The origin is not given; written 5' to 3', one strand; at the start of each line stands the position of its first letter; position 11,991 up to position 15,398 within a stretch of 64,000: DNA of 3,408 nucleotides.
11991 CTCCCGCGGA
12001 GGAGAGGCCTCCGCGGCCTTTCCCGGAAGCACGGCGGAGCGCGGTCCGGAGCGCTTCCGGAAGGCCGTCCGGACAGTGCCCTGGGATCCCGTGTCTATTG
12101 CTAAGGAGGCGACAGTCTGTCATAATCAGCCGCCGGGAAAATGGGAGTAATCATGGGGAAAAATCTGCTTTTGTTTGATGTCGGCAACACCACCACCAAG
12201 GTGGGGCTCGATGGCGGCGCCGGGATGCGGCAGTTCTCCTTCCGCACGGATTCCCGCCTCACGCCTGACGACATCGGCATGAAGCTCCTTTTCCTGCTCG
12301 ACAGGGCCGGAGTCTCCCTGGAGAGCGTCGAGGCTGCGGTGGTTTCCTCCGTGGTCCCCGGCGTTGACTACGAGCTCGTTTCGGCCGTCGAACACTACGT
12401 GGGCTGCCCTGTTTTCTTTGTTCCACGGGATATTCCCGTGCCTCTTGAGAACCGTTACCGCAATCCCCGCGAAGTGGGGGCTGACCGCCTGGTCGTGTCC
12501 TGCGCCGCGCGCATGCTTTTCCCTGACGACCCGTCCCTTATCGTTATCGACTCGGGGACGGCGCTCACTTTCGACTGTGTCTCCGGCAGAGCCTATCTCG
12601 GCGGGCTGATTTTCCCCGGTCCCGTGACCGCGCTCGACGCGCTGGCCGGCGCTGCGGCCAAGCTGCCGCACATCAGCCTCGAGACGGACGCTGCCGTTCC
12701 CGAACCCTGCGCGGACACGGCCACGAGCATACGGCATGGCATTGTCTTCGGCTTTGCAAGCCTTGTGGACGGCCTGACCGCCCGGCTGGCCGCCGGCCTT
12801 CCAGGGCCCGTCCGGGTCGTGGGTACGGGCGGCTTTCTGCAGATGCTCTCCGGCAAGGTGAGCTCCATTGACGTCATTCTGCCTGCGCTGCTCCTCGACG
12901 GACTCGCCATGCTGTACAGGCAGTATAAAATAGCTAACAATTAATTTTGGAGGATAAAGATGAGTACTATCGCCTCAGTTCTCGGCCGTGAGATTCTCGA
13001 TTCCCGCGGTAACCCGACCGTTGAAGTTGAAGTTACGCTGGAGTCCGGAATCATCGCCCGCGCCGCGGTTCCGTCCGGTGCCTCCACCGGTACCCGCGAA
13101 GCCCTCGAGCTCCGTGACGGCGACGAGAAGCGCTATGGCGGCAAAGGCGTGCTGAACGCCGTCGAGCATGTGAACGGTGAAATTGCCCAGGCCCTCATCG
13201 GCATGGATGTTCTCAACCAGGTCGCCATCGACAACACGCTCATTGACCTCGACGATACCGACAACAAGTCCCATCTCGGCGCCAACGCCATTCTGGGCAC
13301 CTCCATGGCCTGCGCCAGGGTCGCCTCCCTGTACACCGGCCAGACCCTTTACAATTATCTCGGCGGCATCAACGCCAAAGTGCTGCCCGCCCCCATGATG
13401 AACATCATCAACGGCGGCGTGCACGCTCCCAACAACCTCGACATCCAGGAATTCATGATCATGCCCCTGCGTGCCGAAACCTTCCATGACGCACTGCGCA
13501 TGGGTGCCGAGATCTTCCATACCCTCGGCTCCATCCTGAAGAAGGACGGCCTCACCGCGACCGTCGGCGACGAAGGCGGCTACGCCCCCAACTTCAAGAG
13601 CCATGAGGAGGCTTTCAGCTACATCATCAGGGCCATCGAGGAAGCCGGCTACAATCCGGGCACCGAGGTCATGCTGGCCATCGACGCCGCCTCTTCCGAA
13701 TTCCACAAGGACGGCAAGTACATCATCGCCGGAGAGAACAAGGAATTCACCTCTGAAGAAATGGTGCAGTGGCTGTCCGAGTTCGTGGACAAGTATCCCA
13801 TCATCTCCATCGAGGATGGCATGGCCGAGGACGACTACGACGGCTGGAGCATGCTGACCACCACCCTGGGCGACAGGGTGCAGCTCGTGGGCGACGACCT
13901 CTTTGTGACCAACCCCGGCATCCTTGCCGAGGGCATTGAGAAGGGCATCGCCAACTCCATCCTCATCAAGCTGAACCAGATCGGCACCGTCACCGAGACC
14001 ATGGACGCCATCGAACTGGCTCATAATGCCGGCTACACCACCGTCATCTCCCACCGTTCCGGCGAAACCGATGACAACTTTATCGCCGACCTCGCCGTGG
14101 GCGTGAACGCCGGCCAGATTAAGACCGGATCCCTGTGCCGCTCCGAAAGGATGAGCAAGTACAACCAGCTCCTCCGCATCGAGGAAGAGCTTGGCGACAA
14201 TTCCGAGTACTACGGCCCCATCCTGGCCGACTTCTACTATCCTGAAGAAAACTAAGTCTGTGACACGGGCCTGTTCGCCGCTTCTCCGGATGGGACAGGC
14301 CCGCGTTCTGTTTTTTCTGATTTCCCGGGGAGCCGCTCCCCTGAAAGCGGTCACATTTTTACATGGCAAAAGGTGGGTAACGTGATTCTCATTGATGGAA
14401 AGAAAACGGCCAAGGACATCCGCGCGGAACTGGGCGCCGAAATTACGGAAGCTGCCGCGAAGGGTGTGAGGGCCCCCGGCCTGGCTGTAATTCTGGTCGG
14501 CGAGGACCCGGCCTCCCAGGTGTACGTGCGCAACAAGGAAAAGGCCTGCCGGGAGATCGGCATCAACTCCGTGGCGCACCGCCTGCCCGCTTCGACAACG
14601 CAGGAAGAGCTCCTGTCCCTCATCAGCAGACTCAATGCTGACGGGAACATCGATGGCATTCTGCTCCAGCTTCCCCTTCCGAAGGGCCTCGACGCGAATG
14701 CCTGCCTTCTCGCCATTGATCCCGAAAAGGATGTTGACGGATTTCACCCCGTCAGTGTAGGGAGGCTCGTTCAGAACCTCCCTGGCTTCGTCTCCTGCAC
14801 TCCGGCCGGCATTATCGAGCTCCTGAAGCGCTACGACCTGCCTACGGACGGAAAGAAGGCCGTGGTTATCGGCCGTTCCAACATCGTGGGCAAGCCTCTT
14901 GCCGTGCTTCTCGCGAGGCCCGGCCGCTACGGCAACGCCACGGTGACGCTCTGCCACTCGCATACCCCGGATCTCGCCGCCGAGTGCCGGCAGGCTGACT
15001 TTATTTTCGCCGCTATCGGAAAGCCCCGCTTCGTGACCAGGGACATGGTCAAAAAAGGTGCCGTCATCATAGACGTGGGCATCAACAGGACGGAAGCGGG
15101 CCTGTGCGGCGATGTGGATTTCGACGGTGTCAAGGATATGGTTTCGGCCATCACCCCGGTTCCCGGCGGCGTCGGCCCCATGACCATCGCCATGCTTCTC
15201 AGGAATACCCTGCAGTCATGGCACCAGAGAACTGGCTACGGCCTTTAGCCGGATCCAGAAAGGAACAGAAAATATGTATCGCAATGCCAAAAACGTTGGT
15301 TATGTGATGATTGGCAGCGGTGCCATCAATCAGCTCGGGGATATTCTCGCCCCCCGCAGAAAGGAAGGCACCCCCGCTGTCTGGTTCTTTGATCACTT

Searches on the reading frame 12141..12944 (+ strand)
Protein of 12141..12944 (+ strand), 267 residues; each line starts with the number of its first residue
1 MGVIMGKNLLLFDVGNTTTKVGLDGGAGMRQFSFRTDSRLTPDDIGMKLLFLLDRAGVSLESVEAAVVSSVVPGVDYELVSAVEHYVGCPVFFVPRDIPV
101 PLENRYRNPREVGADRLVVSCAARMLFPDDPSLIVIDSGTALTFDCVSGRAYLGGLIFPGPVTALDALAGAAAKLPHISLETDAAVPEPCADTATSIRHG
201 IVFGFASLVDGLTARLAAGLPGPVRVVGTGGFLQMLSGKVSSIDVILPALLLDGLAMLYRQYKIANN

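Call 3: search_protein_families(library=pfam, proteins=[window:12141-12944:+], max_evalue=0.001)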
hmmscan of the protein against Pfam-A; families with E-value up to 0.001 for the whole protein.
window:12141-12944:+ (267 aa): 1 family
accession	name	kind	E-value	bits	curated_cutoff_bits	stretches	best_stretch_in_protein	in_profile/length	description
PF03309.20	Pan_kinase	-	6.4e-52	176.8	24.7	1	9-214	1-204/205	Type III pantothenate kinase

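Call 4: search_protein_families(library=ncbifam, proteins=[window:12141-12944:+], max_evalue=0.001)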
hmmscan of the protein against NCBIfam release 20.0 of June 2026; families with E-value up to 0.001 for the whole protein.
window:12141-12944:+ (267 aa): 31 families (the best 25 are shown)
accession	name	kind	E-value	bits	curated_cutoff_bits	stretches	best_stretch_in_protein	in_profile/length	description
NF009855.0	PRK13321.1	equivalog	2.2e-78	263.1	233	1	9-262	2-254/256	type III pantothenate kinase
NF009848.0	PRK13318.1-6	equivalog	4.3e-53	180.3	248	1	9-261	2-253/256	type III pantothenate kinase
NF009844.0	PRK13318.1-2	equivalog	5.4e-51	173.2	331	1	9-263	2-255/259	type III pantothenate kinase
NF009847.0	PRK13318.1-5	equivalog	4e-47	160.7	381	1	9-262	2-254/256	type III pantothenate kinase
NF009843.0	PRK13318.1-1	equivalog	9.5e-44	149.6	426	1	9-263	2-254/259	type III pantothenate kinase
TIGR00671.1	baf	subfamily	1.3e-39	136.4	58.2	1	9-258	1-241/243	type III pantothenate kinase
NF009845.0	PRK13318.1-3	equivalog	2.2e-38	132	358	1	9-261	2-253/258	type III pantothenate kinase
NF009849.0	PRK13320.1-1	equivalog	4.6e-33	114.7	354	1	6-260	7-261/267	type III pantothenate kinase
NF009852.0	PRK13320.1-4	equivalog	5e-31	107.9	439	1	10-258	16-264/270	pantothenate kinase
NF009861.0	PRK13324.1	equivalog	3.7e-28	98.8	495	1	9-258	2-249/258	type III pantothenate kinase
NF009846.0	PRK13318.1-4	equivalog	2.1e-27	96.2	432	1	9-261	2-252/255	type III pantothenate kinase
NF009853.0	PRK13320.1-5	equivalog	2.5e-27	95.9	287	1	10-260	3-238/243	type III pantothenate kinase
NF009850.0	PRK13320.1-2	equivalog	2.3e-24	86.4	321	1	11-257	4-232/241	type III pantothenate kinase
NF009860.0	PRK13322.1-5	equivalog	4.7e-22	78.9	288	1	10-261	3-246/248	pantothenate kinase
NF009854.0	PRK13320.1-6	equivalog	4e-20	72.3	414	1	11-256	4-233/243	type III pantothenate kinase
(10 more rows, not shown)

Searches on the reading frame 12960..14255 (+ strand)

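Call 3: search_protein_families(library=pfam, proteins=[window:12960-14255:+], max_evalue=0.001)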
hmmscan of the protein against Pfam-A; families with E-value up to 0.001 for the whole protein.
window:12960-14255:+ (431 aa): 3 families
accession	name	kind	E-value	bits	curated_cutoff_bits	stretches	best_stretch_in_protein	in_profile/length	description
PF00113.28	Enolase_C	-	1.4e-127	425.5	21.5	1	140-419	2-289/296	Enolase, C-terminal TIM barrel domain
PF03952.21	Enolase_N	-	2e-57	193.5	35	1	4-134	1-131/131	Enolase, N-terminal domain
PF13378.12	MR_MLE_C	-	2.8e-06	27.6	29.4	1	240-380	33-167/219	Enolase C-terminal domain-like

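Call 4: search_protein_families(library=ncbifam, proteins=[window:12960-14255:+], max_evalue=0.001)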
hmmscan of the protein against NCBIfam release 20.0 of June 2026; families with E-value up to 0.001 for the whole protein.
window:12960-14255:+ (431 aa): 2 families
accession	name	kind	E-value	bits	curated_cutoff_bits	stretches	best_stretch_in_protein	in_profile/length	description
TIGR01060.2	eno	equivalog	1.3e-199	663.2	300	1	4-419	1-418/425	phosphopyruvate hydratase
NF006223.0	PRK08350.1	equivalog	1.8e-21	76.8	624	2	1-151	1-136/341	hypothetical protein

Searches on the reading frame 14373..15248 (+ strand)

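Call 3: search_protein_families(library=pfam, proteins=[window:14373-15248:+], max_evalue=0.001)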
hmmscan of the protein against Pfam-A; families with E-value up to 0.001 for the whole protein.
window:14373-15248:+ (291 aa): 2 families
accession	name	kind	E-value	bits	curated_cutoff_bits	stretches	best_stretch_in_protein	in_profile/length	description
PF02882.25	THF_DHG_CYH_C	-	5.2e-68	227.8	27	1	125-285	1-158/160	Tetrahydrofolate dehydrogenase/cyclohydrolase, NAD(P)-binding domain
PF00763.28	THF_DHG_CYH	-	1.6e-43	148.1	32.8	1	7-122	1-115/115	Tetrahydrofolate dehydrogenase/cyclohydrolase, catalytic domain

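Call 4: search_protein_families(library=ncbifam, proteins=[window:14373-15248:+], max_evalue=0.001)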
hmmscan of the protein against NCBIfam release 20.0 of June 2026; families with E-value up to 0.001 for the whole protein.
window:14373-15248:+ (291 aa): 30 families (the best 25 are shown)
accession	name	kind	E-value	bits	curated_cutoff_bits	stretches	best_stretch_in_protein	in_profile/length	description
NF010781.0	PRK14184.1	equivalog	1.5e-148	493.5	438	1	5-288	2-285/286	bifunctional 5,10-methylene-tetrahydrofolate dehydrogenase/ 5,10-methylene-tetrahydrofolate cyclohydrolase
NF010783.0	PRK14186.1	equivalog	3.9e-116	387.3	333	1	6-288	4-287/297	bifunctional methylenetetrahydrofolate dehydrogenase/methenyltetrahydrofolate cyclohydrolase FolD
NF010771.0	PRK14174.1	equivalog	6.8e-114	380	530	1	5-285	2-291/295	bifunctional 5,10-methylene-tetrahydrofolate dehydrogenase/ 5,10-methylene-tetrahydrofolate cyclohydrolase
NF010787.0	PRK14191.1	equivalog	3.8e-111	370.8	423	1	5-286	2-280/285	bifunctional methylenetetrahydrofolate dehydrogenase/methenyltetrahydrofolate cyclohydrolase FolD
NF010786.0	PRK14189.1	subfamily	4e-111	370.7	421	1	6-283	5-278/285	bifunctional methylenetetrahydrofolate dehydrogenase/methenyltetrahydrofolate cyclohydrolase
NF008058.0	PRK10792.1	equivalog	1e-109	366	355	1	5-285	4-281/285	bifunctional methylenetetrahydrofolate dehydrogenase/methenyltetrahydrofolate cyclohydrolase FolD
NF010776.0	PRK14179.1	equivalog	8.8e-109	363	445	1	5-285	3-280/284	bifunctional methylenetetrahydrofolate dehydrogenase/methenyltetrahydrofolate cyclohydrolase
NF010785.0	PRK14188.1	subfamily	2.8e-108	361.4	396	1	6-288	5-291/297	bifunctional methylenetetrahydrofolate dehydrogenase/methenyltetrahydrofolate cyclohydrolase FolD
NF010775.0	PRK14178.1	equivalog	1.3e-103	346.1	465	1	6-287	2-275/279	bifunctional methylenetetrahydrofolate dehydrogenase/methenyltetrahydrofolate cyclohydrolase FolD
NF010780.0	PRK14183.1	equivalog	4.2e-103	344.5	480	1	6-286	3-280/283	bifunctional 5,10-methylene-tetrahydrofolate dehydrogenase/ 5,10-methylene-tetrahydrofolate cyclohydrolase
NF010782.0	PRK14185.1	equivalog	2.2e-102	342.4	507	1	6-282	3-286/293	bifunctional methylenetetrahydrofolate dehydrogenase/methenyltetrahydrofolate cyclohydrolase FolD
NF010766.0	PRK14169.1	equivalog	3.7e-100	335.1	450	1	6-284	4-278/283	bifunctional methylenetetrahydrofolate dehydrogenase/methenyltetrahydrofolate cyclohydrolase FolD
NF010764.0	PRK14167.1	subfamily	4.2e-98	328.2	477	1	6-283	4-286/297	bifunctional 5,10-methylene-tetrahydrofolate dehydrogenase/ 5,10-methylene-tetrahydrofolate cyclohydrolase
NF010789.1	PRK14193.1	equivalog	5.1e-98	327.7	401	1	5-281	3-276/281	bifunctional methylenetetrahydrofolate dehydrogenase/methenyltetrahydrofolate cyclohydrolase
NF010770.0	PRK14173.1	equivalog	4.6e-97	324.7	411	1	6-286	5-281/287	bifunctional 5,10-methylene-tetrahydrofolate dehydrogenase/ 5,10-methylene-tetrahydrofolate cyclohydrolase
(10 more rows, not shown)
